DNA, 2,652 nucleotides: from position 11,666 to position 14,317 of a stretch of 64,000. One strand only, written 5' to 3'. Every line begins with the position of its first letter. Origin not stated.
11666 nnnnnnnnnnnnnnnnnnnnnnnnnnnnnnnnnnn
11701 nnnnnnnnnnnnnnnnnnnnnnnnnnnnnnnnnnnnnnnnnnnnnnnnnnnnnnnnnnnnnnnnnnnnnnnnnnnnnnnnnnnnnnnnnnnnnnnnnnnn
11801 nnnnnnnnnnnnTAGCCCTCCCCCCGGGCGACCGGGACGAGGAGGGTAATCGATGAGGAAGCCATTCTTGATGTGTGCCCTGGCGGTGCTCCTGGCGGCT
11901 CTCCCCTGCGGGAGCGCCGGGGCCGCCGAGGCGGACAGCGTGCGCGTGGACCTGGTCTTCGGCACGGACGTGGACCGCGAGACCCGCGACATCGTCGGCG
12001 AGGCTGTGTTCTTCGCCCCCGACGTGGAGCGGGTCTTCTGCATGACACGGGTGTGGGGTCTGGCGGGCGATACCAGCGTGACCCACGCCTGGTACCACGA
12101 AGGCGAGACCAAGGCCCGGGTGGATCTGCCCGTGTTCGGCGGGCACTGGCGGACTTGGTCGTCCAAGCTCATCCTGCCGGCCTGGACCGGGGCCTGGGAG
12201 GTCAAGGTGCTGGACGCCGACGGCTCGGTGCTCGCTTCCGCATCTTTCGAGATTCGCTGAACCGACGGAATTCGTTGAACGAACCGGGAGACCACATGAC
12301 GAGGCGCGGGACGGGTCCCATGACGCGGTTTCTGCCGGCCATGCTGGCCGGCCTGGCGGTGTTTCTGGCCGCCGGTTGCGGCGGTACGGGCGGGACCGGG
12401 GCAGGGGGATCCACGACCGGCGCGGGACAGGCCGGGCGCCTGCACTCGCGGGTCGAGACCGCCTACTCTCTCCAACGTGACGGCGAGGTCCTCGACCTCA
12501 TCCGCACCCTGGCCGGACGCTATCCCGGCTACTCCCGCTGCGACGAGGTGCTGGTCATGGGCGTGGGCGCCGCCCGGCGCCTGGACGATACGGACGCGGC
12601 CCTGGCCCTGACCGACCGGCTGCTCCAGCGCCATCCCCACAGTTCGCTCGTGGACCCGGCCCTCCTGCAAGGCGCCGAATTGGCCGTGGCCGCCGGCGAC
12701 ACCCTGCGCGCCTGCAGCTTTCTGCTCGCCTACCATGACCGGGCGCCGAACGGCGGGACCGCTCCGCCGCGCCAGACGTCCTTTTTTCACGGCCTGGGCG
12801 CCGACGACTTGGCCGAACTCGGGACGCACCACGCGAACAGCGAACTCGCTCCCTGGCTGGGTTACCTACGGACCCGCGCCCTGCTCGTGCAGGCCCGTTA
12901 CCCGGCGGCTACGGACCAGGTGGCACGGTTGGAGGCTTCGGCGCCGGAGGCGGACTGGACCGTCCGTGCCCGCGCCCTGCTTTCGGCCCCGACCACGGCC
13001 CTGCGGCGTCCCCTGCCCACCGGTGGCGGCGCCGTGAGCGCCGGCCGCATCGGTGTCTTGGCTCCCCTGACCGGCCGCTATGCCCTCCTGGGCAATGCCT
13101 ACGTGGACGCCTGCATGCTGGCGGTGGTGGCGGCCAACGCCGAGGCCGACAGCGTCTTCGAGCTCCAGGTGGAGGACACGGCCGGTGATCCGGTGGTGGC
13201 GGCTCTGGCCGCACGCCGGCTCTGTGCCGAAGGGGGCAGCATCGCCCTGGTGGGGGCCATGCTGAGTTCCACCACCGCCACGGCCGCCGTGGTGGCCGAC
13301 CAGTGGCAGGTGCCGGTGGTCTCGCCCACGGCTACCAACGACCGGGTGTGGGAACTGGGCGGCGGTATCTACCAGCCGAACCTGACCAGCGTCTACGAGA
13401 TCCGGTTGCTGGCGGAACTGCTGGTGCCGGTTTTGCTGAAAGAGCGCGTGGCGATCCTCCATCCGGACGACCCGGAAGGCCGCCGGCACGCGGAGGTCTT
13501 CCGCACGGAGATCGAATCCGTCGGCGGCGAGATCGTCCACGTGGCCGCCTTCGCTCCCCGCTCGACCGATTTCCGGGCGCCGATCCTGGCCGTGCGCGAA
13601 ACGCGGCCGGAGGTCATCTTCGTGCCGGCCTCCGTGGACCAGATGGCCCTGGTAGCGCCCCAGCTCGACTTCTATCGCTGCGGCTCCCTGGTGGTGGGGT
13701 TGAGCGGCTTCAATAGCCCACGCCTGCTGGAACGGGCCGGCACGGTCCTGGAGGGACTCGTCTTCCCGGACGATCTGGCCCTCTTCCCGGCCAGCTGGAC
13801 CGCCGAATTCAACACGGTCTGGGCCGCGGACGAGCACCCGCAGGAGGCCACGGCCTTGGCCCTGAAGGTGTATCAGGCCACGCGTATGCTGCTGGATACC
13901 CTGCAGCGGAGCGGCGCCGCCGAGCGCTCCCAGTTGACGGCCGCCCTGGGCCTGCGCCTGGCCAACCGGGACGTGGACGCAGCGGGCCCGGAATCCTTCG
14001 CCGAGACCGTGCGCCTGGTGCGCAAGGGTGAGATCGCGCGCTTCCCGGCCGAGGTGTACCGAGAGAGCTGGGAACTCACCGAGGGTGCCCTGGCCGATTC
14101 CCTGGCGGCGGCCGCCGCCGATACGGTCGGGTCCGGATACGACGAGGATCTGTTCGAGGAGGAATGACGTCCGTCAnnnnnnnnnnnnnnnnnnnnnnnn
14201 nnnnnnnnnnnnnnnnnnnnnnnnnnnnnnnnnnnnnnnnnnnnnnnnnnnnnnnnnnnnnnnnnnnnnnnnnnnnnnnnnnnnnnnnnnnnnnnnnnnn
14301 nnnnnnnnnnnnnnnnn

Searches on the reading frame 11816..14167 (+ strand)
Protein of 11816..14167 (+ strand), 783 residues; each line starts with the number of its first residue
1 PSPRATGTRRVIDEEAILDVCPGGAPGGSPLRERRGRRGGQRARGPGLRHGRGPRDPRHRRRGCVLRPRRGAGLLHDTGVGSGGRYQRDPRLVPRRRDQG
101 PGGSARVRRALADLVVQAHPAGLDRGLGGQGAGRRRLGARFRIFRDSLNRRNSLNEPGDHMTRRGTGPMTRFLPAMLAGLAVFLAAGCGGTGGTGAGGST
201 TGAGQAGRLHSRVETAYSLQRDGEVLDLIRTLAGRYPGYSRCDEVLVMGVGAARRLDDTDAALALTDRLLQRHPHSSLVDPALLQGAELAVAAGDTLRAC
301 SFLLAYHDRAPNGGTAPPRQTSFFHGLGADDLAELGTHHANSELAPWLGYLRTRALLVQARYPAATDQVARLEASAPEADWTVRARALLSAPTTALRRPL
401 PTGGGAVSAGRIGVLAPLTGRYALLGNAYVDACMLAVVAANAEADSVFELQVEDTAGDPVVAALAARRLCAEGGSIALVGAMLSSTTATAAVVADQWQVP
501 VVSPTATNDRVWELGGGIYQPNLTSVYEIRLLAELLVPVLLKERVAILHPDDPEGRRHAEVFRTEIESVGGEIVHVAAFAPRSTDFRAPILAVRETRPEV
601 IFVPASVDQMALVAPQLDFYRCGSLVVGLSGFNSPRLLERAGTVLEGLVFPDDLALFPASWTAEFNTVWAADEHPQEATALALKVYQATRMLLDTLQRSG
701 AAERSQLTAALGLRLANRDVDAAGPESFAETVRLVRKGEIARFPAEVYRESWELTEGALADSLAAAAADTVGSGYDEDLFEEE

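Call 15: search_protein_families(library=pfam, proteins=[window:11816-14167:+], max_evalue=0.001)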
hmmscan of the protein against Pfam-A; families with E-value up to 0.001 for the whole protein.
window:11816-14167:+ (783 aa): 3 families
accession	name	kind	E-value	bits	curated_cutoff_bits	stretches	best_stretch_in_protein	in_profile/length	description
PF13458.12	Peripla_BP_6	-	4.1e-33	115.9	31.7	1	411-711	3-308/343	Periplasmic binding protein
PF01094.35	ANF_receptor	-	5.5e-07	29.4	25.4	1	445-604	22-184/353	Receptor family ligand binding region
PF13433.12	Peripla_BP_5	-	1.7e-05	24.6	27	1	411-489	2-83/363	Periplasmic binding protein domain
